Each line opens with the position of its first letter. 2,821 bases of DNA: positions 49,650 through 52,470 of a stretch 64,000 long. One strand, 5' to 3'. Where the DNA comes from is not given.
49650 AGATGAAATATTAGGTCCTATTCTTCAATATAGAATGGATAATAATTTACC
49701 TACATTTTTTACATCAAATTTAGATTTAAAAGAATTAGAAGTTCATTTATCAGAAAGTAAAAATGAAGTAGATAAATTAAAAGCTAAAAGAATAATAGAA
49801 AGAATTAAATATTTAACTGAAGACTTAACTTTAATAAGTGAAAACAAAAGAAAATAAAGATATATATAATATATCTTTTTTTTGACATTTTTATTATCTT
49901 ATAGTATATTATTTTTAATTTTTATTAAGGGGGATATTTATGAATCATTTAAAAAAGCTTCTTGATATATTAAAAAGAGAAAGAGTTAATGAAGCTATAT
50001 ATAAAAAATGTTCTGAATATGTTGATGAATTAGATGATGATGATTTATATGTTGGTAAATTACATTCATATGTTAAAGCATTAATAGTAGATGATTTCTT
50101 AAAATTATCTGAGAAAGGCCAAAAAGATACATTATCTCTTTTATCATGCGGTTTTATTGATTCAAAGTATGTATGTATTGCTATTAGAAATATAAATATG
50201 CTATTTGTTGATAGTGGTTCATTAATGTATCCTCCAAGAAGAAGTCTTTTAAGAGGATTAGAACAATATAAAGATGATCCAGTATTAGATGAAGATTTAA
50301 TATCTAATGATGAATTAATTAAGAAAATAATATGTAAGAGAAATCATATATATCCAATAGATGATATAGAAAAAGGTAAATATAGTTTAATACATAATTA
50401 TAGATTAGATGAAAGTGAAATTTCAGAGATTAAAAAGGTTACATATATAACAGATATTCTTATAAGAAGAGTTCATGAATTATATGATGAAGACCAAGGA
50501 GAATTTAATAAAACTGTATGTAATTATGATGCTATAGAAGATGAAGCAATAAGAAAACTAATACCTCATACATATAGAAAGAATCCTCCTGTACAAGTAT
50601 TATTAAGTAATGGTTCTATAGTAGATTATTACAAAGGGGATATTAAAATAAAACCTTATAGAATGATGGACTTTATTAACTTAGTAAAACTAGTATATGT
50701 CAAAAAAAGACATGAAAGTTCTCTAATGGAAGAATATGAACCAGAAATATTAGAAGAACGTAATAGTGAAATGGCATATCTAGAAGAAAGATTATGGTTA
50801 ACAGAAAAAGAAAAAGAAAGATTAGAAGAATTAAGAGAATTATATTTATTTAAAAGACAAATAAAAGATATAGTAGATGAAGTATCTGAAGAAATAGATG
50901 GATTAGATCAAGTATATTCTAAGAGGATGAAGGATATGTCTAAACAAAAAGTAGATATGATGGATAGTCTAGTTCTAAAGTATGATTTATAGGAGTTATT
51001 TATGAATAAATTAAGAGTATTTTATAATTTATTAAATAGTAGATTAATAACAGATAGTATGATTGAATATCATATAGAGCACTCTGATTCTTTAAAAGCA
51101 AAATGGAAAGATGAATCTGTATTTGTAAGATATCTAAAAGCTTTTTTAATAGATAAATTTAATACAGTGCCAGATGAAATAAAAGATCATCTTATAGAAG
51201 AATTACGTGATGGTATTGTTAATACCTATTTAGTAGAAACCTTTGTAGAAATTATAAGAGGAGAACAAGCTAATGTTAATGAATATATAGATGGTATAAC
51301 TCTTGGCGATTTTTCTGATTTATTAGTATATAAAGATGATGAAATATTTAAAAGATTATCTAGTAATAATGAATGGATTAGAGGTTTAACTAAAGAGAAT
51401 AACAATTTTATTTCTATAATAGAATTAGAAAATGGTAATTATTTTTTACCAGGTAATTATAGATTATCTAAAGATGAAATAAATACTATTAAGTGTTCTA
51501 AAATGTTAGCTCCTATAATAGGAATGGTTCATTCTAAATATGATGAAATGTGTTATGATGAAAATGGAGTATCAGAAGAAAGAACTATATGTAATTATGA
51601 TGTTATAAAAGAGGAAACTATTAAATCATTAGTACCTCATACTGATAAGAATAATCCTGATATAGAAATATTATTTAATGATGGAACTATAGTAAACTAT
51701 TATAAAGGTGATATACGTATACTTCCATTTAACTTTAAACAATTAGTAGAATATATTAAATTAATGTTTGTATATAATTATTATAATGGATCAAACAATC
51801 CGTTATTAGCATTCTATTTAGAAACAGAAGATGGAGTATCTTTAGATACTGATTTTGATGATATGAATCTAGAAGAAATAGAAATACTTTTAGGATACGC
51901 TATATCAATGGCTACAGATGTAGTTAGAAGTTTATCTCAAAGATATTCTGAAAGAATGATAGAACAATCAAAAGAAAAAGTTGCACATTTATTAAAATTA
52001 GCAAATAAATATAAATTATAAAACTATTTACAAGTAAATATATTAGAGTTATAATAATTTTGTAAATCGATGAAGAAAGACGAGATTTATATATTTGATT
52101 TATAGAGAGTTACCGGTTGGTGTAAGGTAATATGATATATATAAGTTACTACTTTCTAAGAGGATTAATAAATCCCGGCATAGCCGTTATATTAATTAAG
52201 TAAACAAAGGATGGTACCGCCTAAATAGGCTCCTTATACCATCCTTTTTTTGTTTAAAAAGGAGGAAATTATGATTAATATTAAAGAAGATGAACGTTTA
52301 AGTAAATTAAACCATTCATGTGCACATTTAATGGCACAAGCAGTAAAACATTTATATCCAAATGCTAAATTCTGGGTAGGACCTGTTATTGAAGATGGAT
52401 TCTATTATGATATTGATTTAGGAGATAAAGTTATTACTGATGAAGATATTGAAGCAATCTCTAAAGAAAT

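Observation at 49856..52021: Self-contained two-gene operon of diverged paralogs from an unrecognised protein family, between dnaI and thrS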

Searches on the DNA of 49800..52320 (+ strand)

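Call 20: search_rna_families(source=window, start=49800, end=52320, threshold=evalue, max_evalue=1, show_alignments=1)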
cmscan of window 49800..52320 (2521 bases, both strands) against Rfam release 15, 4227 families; matches with E-value up to 1: 1.
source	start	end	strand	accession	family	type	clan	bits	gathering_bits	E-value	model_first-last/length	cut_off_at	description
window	52061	52237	+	RF00230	T-box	Cis-reg; leader;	-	67.2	93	8.5e-14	1-219/219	no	T-box leader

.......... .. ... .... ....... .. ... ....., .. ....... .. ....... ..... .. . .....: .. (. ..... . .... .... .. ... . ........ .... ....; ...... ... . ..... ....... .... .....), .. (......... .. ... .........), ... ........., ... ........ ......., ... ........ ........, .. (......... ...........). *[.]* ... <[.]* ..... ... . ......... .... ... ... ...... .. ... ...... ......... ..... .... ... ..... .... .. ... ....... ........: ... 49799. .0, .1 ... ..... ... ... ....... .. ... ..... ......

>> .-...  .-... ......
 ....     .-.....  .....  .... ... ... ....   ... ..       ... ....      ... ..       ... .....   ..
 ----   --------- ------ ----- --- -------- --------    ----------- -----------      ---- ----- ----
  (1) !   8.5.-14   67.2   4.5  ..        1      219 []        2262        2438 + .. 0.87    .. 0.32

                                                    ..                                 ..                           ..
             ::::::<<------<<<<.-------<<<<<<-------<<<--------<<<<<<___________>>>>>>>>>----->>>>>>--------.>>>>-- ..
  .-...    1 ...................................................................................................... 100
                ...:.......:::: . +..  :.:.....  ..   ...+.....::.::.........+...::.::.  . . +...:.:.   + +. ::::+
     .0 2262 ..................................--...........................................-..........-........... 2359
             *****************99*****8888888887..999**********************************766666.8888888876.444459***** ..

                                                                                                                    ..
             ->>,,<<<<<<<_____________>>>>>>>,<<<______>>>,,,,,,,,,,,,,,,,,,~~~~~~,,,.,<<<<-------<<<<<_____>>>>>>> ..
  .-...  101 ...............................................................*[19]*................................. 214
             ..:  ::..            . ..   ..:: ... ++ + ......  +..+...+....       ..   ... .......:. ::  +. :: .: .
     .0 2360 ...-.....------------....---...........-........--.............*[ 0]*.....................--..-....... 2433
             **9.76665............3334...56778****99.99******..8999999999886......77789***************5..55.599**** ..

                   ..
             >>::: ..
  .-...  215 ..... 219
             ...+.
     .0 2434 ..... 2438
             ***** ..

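Call 102: search_rna_families(sources=[L001, L003, L004, L011, L012], threshold=evalue, max_evalue=0.001)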
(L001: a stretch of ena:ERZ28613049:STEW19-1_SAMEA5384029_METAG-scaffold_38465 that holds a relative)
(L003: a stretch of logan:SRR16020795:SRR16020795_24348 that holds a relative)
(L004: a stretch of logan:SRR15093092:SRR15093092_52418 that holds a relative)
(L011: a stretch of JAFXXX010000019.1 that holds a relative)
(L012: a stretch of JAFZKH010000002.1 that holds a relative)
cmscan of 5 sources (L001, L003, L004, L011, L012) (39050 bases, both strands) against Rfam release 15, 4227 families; matches with E-value up to 0.001: 5.
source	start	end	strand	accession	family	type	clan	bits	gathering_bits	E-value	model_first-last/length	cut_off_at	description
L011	9027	9207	+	RF00230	T-box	Cis-reg; leader;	-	63.4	93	1.2e-11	1-219/219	no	T-box leader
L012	10073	10249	+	RF00230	T-box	Cis-reg; leader;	-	62.3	93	2.4e-11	1-219/219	no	T-box leader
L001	2889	3068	+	RF00230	T-box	Cis-reg; leader;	-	52.6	93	7.5e-09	1-219/219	no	T-box leader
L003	2381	2541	+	RF00230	T-box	Cis-reg; leader;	-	46.5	93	2.7e-07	1-198/219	3'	T-box leader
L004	2470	2587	+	RF00230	T-box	Cis-reg; leader;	-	35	93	0.00025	1-136/219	3'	T-box leader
